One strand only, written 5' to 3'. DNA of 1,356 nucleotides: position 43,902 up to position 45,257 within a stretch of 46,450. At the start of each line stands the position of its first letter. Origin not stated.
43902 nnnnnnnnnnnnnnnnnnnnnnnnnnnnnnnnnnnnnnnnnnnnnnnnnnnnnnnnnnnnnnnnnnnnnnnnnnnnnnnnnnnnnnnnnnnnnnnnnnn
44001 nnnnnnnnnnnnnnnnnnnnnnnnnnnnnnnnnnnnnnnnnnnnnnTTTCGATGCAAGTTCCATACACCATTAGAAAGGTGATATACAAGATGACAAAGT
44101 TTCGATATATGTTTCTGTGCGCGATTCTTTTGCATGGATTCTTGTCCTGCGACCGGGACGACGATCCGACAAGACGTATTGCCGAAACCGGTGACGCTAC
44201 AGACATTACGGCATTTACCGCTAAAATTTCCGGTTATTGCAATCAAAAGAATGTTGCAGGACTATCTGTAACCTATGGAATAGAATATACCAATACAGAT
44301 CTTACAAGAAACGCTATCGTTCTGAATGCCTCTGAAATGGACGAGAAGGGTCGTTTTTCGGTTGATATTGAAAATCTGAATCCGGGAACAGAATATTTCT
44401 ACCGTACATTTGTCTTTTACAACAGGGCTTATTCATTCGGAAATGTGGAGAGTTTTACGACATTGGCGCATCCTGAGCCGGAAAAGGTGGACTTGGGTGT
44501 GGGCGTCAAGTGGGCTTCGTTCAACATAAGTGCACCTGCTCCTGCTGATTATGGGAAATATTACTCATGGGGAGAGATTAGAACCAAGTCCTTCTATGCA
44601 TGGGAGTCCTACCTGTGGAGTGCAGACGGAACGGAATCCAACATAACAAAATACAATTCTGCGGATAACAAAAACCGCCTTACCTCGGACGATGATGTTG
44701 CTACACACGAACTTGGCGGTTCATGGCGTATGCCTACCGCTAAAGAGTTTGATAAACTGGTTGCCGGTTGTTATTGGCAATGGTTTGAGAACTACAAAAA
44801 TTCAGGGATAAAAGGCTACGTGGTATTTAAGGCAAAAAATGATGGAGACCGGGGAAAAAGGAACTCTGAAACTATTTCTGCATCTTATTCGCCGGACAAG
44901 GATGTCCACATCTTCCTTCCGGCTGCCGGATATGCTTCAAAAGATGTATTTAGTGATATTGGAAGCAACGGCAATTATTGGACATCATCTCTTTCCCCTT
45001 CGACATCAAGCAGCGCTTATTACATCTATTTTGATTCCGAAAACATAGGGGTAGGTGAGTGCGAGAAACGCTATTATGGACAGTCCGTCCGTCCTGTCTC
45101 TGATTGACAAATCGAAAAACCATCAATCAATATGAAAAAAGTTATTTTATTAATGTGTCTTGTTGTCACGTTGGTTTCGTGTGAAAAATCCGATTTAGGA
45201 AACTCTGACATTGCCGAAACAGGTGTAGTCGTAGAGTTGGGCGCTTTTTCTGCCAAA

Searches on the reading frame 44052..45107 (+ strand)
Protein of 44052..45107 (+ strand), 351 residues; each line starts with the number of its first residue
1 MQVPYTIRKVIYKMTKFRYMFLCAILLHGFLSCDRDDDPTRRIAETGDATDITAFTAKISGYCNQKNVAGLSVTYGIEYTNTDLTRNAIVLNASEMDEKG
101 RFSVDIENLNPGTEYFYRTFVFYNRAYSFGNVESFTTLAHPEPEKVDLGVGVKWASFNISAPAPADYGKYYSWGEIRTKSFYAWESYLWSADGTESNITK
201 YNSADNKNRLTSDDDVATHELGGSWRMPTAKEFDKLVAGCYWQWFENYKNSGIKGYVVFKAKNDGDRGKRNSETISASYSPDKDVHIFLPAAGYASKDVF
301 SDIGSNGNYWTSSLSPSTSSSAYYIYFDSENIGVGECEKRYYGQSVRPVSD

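Call 6: search_protein_families(library=pfam, proteins=[window:44052-45107:+])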
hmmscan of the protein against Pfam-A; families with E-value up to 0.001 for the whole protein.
window:44052-45107:+ (351 aa): 2 families
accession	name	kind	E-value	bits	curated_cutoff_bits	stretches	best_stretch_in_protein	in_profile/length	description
PF07603.17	Lcl_C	-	7.1e-07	30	34.9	1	210-347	28-117/117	Lcl C-terminal domain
PF16656.11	Pur_ac_phosph_N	-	7.6e-05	23.6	30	1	68-137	25-93/93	Purple acid Phosphatase, N-terminal domain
